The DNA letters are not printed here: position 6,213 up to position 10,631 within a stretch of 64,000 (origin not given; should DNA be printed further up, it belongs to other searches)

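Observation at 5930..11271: Minimal type VII secretion-like locus: single WXG100 gene plus an FHA-bearing three-ATPase FtsK/SpoIIIE protein, with no other core components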

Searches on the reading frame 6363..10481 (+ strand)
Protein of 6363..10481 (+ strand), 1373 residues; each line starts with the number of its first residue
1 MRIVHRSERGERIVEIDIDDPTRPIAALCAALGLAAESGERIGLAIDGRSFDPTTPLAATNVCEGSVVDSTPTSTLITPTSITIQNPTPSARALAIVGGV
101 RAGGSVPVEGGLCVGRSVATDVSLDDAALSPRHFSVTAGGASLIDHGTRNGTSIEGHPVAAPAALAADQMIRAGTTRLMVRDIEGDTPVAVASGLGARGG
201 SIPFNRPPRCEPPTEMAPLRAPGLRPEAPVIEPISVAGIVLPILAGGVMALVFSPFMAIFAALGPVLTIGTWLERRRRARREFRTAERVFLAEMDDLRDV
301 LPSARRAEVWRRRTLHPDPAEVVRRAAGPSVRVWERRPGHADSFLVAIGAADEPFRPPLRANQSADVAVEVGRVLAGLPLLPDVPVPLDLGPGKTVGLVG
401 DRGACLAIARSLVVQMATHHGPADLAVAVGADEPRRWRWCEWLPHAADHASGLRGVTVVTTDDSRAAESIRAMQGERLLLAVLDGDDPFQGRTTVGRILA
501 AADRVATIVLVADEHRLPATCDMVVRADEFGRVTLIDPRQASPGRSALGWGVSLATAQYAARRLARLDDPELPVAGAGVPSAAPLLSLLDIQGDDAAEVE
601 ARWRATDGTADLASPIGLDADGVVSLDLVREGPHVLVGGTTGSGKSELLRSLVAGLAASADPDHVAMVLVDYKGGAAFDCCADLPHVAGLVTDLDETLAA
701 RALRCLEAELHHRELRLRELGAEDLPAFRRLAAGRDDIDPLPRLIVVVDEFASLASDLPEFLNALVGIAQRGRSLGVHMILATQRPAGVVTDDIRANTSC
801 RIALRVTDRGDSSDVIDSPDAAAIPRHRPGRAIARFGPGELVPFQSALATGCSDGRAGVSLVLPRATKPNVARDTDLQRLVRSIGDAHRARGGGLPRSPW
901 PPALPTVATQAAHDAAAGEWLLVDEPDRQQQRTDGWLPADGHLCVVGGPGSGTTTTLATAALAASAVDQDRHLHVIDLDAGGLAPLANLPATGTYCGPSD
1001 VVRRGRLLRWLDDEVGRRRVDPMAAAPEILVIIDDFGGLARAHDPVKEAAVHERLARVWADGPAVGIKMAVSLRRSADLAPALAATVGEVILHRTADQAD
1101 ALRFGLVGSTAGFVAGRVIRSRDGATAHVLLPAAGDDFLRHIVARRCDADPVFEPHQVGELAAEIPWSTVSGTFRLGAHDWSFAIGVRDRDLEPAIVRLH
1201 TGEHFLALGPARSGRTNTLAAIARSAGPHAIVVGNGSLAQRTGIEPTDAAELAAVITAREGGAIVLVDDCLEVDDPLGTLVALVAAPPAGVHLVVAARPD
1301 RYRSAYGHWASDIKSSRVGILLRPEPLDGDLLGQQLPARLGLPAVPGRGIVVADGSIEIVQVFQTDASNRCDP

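Call 11: search_protein_families(library=pfam, proteins=[window:6363-10481:+], max_evalue=0.01)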
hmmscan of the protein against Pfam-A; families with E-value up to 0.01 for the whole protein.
window:6363-10481:+ (1373 aa): 12 families
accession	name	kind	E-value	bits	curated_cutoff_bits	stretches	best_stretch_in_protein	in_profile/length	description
PF01580.24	FtsK_SpoIIIE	-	1.1e-39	136.6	24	2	610-787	18-220/221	FtsK/SpoIIIE family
PF16697.10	Yop-YscD_cpl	-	2.2e-07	31.5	33.2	1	97-182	3-92/94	Inner membrane component of T3SS, cytoplasmic domain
PF25199.1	nSTAND_NTPase5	-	2.3e-07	31.2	34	0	631-660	40-68/145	Novel STAND NTPase 5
PF13401.12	AAA_22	-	3.5e-07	31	27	1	634-784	7-123/130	AAA domain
PF00498.31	FHA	-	1.9e-06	28.6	20.7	1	114-173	3-66/67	FHA domain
PF13191.12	AAA_16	-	2.6e-05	25.2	32.6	1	630-774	20-163/167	AAA ATPase domain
PF05729.18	NACHT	-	0.00017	21.9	26.7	0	635-663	3-31/167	NACHT domain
PF10412.15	TrwB_AAD_bind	-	0.00022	20.7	20.5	0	623-674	6-53/387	Type IV secretion-system coupling protein DNA-binding domain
PF13245.12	AAA_19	-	0.00037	21.1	25.1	0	942-968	13-39/134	AAA domain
PF01935.23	DUF87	-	0.0018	18.8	23.2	1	624-674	14-62/220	Helicase HerA, central domain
PF20703.3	nSTAND1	-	0.0027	17.8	27.1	0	627-769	28-148/379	Novel STAND NTPase 1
PF00437.27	T2SSE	-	0.0047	16.1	24.9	0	634-657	144-167/370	Type II/IV secretion system protein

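Call 12: search_protein_families(library=ncbifam, proteins=[window:6363-10481:+], max_evalue=0.01)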
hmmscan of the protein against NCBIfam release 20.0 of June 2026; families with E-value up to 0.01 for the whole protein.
window:6363-10481:+ (1373 aa): 10 families
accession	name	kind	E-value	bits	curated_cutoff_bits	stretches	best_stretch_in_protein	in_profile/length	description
TIGR03928.1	T7_EssCb_Firm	equivalog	3e-122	409.4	778.4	3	506-848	342-684/1296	type VII secretion protein EssC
TIGR03924.1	T7SS_EccC_a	equivalog_domain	1.3e-106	357.9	509.15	1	234-850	26-670/673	type VII secretion protein EccCa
TIGR03925.1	T7SS_EccC_b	equivalog_domain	4.5e-66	223.3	346.55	3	623-835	67-276/564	type VII secretion protein EccCb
NF007615.0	PRK10263.1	equivalog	1e-18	66.5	1566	1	617-821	995-1221/1355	DNA translocase FtsK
NF049868.1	FhaB_Rv0019c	equivalog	4.2e-10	39.9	125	1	85-178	60-156/158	FHA domain-containing protein FhaB/FipA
NF041214.1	plasmid_TraB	equivalog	1.7e-07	30.1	800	1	629-812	245-415/639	plasmid transfer protein TraB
NF041017.1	DNA_import_CedB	equivalog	9.7e-05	21.2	700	0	631-674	274-314/590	DNA import protein CedB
NF041660.2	oxygluDhInhib_OdhI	equivalog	0.0004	20.3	200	1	78-179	22-126/130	oxoglutarate dehydrogenase inhibitor Odhl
NF040937.1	HerA_Thermprot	equivalog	0.00064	18.2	800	1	767-820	376-428/487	DNA double-strand break repair helicase HerA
NF042944.1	HerA_antiphage_2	equivalog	0.0026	16.6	850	0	765-813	455-502/576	anti-phage-associated helicase HerA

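Call 13: find_homologous_proteins(query=window:6363-10481:+, max_evalue=0.00001)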
Query window:6363-10481:+ (1373 aa): 506 proteins with E <= 0.00001 among 8000 candidates; the best 120 are listed.
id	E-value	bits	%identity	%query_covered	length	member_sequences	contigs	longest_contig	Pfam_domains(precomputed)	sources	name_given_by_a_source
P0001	0.0e+0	2755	92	100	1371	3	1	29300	PF00498.32,PF16697.11,PF13401.13,PF01580.25,PF25199.2,PF13191.13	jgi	jgi:S-DNA-T family DNA segregation ATPase FtsK/SpoIIIE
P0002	0.0e+0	2657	89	100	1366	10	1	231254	PF00498.32,PF16697.11,PF13401.13,PF01580.25,PF25199.2,PF13191.13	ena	-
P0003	0.0e+0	1678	60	99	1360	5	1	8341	PF00498.32,PF16697.11,PF13401.13,PF01580.25,PF25199.2,PF13191.13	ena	-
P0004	0.0e+0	1670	60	99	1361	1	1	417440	PF13401.13,PF01580.25,PF25199.2,PF13191.13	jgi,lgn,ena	-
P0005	0.0e+0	1663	60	100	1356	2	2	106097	PF00498.32,PF16697.11,PF13401.13,PF01580.25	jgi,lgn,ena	-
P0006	0.0e+0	1652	60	100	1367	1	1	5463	PF00498.32,PF16697.11,PF13401.13,PF01580.25,PF25199.2,PF13191.13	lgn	-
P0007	0.0e+0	1645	59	99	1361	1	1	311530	PF13401.13,PF01580.25,PF13191.13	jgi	jgi:DNA segregation ATPase FtsK/SpoIIIE, S-DNA-T family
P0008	0.0e+0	1644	59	99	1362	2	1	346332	PF00498.32,PF13401.13,PF01580.25,PF25199.2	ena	-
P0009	0.0e+0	1644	59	99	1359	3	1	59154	PF00498.32,PF13401.13,PF01580.25,PF25199.2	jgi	jgi:S-DNA-T family DNA segregation ATPase FtsK/SpoIIIE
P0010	0.0e+0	1637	59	100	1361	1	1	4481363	PF00498.32,PF16697.11,PF13401.13,PF01580.25,PF25199.2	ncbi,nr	ncbi:MAG: FtsK/SpoIIIE domain-containing protein [Acidimicrobiales bacterium]|nr:FtsK/SpoIIIE domain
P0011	0.0e+0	1635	59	99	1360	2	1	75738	PF00498.32,PF13401.13,PF01580.25,PF13191.13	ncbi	-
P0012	0.0e+0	1611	59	99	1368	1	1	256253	PF00498.32,PF16697.11,PF13401.13,PF01580.25,PF25199.2,PF13191.13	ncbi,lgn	ncbi:MAG: FtsK/SpoIIIE domain-containing protein [Acidimicrobiales bacterium]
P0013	0.0e+0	1609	58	99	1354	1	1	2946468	PF00498.32,PF13401.13,PF01580.25,PF25199.2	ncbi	ncbi:MAG: FtsK/SpoIIIE domain-containing protein [Acidimicrobiales bacterium]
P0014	0.0e+0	1607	59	100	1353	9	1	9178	PF00498.32,PF13401.13,PF01580.25,PF25199.2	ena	-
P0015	0.0e+0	1604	60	100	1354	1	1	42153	PF00498.32,PF16697.11,PF13401.13,PF20703.4,PF01580.25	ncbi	ncbi:MAG: FtsK/SpoIIIE domain-containing protein [Actinomycetota bacterium]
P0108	8.0e-228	778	40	99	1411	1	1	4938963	PF00498.32,PF21965.3,PF16697.11,PF13401.13,PF01580.25,PF25199.2,PF13191.13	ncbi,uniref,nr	ncbi:FHA domain-containing protein [Aquihabitans sp. G128]|uniref:FtsK/SpoIIIE domain-containing pro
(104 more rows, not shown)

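Call 15: find_encoding_contigs(protein=P0010, flank=10000, max_places=3)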
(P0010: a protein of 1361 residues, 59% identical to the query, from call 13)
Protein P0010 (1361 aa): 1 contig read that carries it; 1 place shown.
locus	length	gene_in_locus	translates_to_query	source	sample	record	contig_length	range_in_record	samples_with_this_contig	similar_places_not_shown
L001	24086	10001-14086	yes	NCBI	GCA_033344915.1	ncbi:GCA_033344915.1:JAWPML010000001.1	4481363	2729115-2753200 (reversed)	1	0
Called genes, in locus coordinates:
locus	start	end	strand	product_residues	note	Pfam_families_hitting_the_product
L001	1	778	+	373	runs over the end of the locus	-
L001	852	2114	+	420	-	PF13517:FG-GAP_3 (faint)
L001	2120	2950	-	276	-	PF05721:PhyH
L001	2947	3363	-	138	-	-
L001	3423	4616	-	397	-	PF08240:ADH_N (weak), PF16912:Glu_dehyd_C, PF00107:ADH_zinc_N, PF13602:ADH_zinc_N_2 (weak)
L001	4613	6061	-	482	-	PF07690:MFS_1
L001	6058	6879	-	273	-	-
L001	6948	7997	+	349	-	PF00296:Bac_luciferase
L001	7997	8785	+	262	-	PF00378:ECH_1, PF16113:ECH_2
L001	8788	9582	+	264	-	PF00378:ECH_1, PF16113:ECH_2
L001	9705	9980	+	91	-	PF06013:WXG100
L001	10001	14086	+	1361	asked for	PF00498:FHA (weak), PF16697:Yop-YscD_cpl (weak), PF13401:AAA_22 (faint), PF01580:FtsK_SpoIIIE, PF25199:nSTAND_NTPase5 (faint)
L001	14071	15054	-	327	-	PF01408:GFO_IDH_MocA, PF02894:GFO_IDH_MocA_C (weak), PF22725:GFO_IDH_MocA_C3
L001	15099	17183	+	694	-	PF00930:DPPIV_N, PF02129:Peptidase_S15, PF00326:Peptidase_S9, PF12146:Hydrolase_4 (weak)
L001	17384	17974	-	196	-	PF00440:TetR_N, PF13305:TetR_C_33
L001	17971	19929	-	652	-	PF02653:BPD_transp_2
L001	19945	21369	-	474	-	PF13458:Peripla_BP_6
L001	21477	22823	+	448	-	PF03055:RPE65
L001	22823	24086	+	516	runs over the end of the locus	PF00501:AMP-binding, PF13193:AMP-binding_C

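Call 16: find_encoding_contigs(protein=P0108, flank=10000, max_places=3)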
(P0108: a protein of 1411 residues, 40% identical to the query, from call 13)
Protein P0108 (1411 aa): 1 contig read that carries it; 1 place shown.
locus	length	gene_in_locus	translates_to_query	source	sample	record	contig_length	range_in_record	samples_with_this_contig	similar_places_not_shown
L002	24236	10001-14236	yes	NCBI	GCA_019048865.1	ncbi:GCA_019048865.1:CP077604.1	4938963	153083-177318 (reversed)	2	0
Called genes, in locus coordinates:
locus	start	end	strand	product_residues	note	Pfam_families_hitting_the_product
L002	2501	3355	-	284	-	PF03099:BPL_LplA_LipB, PF02237:BPL_C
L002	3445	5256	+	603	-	PF00289:Biotin_carb_N, PF02222:ATP-grasp (weak), PF02786:CPSase_L_D2, PF07478:Dala_Dala_lig_C (weak), PF02785:Biotin_carb_C, PF00364:Biotin_lipoyl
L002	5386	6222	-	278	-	PF00070:Pyr_redox, PF07992:Pyr_redox_2, PF02852:Pyr_redox_dim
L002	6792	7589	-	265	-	PF00702:Hydrolase (weak), PF08282:Hydrolase_3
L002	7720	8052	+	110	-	PF00823:PPE (weak)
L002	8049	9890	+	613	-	-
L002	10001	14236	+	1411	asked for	PF21965:SAMP2 (faint), PF16697:Yop-YscD_cpl, PF00498:FHA, PF13191:AAA_16 (faint), PF01580:FtsK_SpoIIIE, PF13401:AAA_22 (faint), PF01580:FtsK_SpoIIIE, PF25199:nSTAND_NTPase5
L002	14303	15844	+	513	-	PF05990:DUF900 (weak)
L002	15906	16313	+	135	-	-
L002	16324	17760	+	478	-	PF05990:DUF900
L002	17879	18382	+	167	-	-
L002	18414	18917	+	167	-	PF01442:Apolipoprotein (weak)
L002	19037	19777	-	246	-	-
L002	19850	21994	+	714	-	PF01642:MM_CoA_mutase, PF02310:B12-binding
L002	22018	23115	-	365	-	PF07885:Ion_trans_2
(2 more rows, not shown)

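Call 17: find_encoding_contigs(protein=window:6363-10481:+, flank=10000, max_places=3)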
Protein window:6363-10481:+ (1373 aa): 5 contigs read that carry it; 3 places shown.
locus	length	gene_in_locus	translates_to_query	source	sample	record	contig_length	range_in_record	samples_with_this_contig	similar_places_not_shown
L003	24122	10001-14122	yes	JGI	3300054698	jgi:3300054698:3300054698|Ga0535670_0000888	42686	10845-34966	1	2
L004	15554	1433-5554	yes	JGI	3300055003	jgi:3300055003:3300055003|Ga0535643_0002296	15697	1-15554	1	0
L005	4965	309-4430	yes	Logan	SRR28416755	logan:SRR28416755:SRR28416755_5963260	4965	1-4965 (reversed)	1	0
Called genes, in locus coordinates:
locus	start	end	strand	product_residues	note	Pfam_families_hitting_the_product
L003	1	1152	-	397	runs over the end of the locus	PF08240:ADH_N (weak), PF13602:ADH_zinc_N_2 (faint), PF16912:Glu_dehyd_C (weak), PF00107:ADH_zinc_N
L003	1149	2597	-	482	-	PF07690:MFS_1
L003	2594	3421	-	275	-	PF11136:DUF2889 (faint)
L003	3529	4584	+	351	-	PF00296:Bac_luciferase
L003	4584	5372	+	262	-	PF00378:ECH_1, PF16113:ECH_2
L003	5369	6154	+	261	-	PF00378:ECH_1, PF16113:ECH_2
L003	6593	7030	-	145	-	-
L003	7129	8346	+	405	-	PF08933:PrnB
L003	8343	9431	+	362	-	PF00266:Aminotran_5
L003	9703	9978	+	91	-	PF06013:WXG100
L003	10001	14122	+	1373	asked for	PF00498:FHA (weak), PF16697:Yop-YscD_cpl (weak), PF25199:nSTAND_NTPase5 (faint), PF01580:FtsK_SpoIIIE, PF13401:AAA_22 (faint), PF01580:FtsK_SpoIIIE (weak)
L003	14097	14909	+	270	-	PF19700:DUF6198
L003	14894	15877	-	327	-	PF01408:GFO_IDH_MocA, PF02894:GFO_IDH_MocA_C, PF22725:GFO_IDH_MocA_C3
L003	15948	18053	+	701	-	PF00930:DPPIV_N, PF02129:Peptidase_S15, PF12146:Hydrolase_4 (weak), PF00326:Peptidase_S9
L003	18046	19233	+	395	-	-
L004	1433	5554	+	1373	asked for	PF00498:FHA (weak), PF16697:Yop-YscD_cpl (weak), PF25199:nSTAND_NTPase5 (faint), PF01580:FtsK_SpoIIIE, PF13401:AAA_22 (faint), PF01580:FtsK_SpoIIIE (weak)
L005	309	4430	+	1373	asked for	PF00498:FHA (weak), PF16697:Yop-YscD_cpl (weak), PF25199:nSTAND_NTPase5 (faint), PF01580:FtsK_SpoIIIE, PF13401:AAA_22 (faint), PF01580:FtsK_SpoIIIE (weak)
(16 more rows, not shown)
